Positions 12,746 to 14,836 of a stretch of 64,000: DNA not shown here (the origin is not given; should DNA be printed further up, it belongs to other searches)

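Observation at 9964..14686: Non-canonical group-3c-like [NiFe] hydrogenase: MvhADG with a GltD/NfnB-like flavoprotein-polyferredoxin in place of HdrABC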

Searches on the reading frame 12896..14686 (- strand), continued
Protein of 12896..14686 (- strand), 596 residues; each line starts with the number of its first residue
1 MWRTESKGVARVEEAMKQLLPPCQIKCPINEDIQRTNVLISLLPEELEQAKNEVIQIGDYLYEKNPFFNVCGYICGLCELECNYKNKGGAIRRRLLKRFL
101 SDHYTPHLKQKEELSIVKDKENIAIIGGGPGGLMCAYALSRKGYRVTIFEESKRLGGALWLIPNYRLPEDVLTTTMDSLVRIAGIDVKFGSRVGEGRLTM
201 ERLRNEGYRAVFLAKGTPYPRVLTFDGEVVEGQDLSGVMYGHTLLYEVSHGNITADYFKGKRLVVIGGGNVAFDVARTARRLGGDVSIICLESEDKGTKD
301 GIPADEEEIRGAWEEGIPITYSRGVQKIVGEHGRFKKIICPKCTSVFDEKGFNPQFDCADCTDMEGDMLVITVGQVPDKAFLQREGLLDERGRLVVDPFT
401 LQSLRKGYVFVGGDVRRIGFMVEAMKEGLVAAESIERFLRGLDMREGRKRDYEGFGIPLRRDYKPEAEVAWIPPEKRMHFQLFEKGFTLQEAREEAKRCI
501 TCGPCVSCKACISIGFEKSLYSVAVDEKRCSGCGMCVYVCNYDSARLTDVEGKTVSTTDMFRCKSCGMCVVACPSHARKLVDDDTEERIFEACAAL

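Call 26: search_solved_structures(query=window:12896-14686:-, max_evalue=0.00001, show_alignments=2)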
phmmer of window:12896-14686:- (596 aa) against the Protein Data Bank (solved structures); distinct sequences matched with E-value up to 0.00001: 23.
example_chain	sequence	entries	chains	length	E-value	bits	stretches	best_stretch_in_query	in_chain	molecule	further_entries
9n5u_A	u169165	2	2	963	2.1e-51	178.1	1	19-442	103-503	NfnA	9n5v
5jca_L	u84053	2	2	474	4.4e-46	160.6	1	21-439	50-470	NADH-dependent Ferredoxin:NADP Oxidoreductase (NfnI) subunit alpha | NADH-dependent Ferredoxin:NADP Oxidoreductase subunit alpha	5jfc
5vj7_A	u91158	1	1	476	8.3e-41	143.1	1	21-439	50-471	Oxidoreductase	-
9bov_A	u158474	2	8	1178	3.4e-39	137.8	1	19-533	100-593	Molybdopterin oxidoreductase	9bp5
8oh5_C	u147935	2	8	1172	2.1e-38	135.2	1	20-573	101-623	Formate dehydrogenase-O, major subunit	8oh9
4ylf_B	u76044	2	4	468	6.7e-37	130.2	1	66-441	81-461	Dihydropyrimidine dehydrogenase subunit A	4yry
1gt8_A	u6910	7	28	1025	4.1e-28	101.2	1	15-440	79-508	DIHYDROPYRIMIDINE DEHYDROGENASE | Dihydropyrimidine dehydrogenase [NADP(+)]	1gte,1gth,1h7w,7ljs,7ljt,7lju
7m31_A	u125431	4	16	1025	4.1e-28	101.2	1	15-440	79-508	Dihydropyrimidine dehydrogenase [NADP(+)]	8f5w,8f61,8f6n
1h7x_A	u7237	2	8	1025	4.1e-28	101.2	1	15-440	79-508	DIHYDROPYRIMIDINE DEHYDROGENASE | Dihydropyrimidine dehydrogenase [NADP(+)]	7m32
6s6s_G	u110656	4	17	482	6.9e-25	90.5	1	20-440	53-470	Glutamate synthase [NADPH] small chain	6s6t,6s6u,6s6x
2vdc_G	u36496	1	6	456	7.2e-25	90.5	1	20-440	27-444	GLUTAMATE SYNTHASE [NADPH] SMALL CHAIN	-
7mfm_I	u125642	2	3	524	1.3e-17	66.5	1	56-447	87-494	Glutamate synthase (NADPH) small chain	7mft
5odc_A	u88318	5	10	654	5.6e-11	44.6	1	521-578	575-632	Heterodisulfide reductase, subunit A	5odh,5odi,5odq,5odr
9sfi_A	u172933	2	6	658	4.9e-10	41.5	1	516-580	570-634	CoB--CoM heterodisulfide reductase iron-sulfur subunit A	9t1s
7bkb_A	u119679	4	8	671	1.5e-08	36.6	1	520-584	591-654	CoB--CoM heterodisulfide reductase iron-sulfur subunit A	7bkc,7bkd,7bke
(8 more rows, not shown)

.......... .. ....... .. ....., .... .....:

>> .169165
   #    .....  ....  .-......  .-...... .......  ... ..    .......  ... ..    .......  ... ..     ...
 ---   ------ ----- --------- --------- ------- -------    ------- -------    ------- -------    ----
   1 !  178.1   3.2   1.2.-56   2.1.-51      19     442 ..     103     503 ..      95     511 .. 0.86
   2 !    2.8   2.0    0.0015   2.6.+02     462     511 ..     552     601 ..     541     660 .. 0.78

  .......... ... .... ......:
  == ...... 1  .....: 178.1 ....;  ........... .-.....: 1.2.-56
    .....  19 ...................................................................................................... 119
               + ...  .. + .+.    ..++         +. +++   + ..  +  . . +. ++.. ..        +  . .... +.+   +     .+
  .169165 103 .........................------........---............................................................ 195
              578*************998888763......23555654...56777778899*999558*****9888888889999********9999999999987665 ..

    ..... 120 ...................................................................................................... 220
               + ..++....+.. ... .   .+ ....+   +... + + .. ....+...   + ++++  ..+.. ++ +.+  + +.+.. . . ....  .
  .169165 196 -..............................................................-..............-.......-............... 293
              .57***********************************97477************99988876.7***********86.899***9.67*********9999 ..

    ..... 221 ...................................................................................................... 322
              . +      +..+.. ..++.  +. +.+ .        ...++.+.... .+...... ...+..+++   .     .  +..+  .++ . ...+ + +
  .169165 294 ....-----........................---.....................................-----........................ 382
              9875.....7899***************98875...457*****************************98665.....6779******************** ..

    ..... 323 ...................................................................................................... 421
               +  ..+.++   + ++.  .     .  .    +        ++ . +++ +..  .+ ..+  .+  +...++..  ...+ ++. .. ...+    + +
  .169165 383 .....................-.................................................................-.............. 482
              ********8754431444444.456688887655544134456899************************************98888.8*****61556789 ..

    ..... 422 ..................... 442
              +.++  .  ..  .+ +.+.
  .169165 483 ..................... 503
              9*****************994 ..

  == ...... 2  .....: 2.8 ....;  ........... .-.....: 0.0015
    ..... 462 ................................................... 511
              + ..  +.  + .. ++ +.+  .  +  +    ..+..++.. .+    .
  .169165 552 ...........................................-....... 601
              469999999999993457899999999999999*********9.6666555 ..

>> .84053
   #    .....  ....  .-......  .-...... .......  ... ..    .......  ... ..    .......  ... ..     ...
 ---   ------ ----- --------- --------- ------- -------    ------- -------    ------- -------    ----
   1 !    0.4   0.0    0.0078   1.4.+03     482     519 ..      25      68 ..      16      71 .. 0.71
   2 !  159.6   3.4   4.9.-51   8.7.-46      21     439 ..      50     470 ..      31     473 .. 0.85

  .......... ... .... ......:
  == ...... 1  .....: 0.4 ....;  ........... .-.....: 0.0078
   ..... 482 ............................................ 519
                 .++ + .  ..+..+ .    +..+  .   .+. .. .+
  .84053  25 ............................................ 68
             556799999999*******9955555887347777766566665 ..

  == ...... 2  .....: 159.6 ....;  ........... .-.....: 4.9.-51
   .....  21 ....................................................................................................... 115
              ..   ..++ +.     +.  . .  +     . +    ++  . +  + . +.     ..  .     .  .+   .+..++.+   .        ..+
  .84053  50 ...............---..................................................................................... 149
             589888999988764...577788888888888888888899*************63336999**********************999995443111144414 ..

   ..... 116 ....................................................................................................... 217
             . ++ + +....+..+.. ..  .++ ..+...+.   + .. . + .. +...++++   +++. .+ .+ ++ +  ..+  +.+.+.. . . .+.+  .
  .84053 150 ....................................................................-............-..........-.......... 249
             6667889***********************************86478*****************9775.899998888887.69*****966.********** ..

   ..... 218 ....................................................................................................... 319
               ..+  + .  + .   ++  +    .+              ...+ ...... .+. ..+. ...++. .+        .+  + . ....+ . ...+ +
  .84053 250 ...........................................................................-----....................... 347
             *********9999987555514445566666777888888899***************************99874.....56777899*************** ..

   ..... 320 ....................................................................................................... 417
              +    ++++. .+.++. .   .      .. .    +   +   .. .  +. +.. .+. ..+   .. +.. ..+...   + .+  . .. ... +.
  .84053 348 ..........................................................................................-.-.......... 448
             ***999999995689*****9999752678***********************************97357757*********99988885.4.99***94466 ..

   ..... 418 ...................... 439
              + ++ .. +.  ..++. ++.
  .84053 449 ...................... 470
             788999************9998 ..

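Call 39: predict_structure(alignment_id=A1)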
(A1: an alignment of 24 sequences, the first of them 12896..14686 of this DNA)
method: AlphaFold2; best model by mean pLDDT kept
length: 596 residues; sequences in the alignment: 24
mean_pLDDT: 38.3   pTM: 0.34
mean pLDDT of the five models: 38.3, 37.5, 35.8, 35.3, 33.6
residues with pLDDT >= 90: 0; 70-90: 13; 50-70: 96; < 50: 487
segments of 3 or more residues with pLDDT < 50: 1-3, 20-38, 61-106, 111-120, 123-144, 149-204, 209-254, 292-301, 324-338, 343-596
pLDDT, mean of each block of 10 residues (from residue 1): 52 55 31 47 55 58 40 30 29 39 44 33 45 44 48 27 27 37 40 34 49 32 34 35 41 53 57 61 69 42 58 70 48 45 44 37 42 38 41 33 21 30 35 29 24 23 20 23 30 34 23 21 26 28 28 31 25 31 39 36
secondary structure, 60 per line:
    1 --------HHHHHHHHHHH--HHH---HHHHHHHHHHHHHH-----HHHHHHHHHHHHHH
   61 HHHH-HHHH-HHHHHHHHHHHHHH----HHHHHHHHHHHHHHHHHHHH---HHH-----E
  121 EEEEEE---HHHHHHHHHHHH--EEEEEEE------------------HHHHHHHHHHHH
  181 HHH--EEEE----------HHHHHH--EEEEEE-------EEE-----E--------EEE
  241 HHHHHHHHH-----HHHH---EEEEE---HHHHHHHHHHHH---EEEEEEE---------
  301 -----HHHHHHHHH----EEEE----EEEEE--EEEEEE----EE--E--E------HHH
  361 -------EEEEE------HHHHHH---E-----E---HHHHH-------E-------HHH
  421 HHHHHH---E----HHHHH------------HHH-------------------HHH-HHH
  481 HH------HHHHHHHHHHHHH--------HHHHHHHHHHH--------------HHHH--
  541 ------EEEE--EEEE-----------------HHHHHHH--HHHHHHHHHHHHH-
elements in order: H9-19 H28-41 H47-64 H66-69 H71-84 H89-108 E120-126 H130-141 E144-150 H169-183 E186-189 H200-205 E208-213 E221-223 E238-240 H241-249 H255-258 E262-266 H270-281 E285-291 H306-314 E319-322 E327-331 E334-339 E368-372 H379-384 H398-402 H418-426 H435-439 H478-482 H489-501 H510-520 H535-538 E547-550 E553-556 H574-580 H583-595
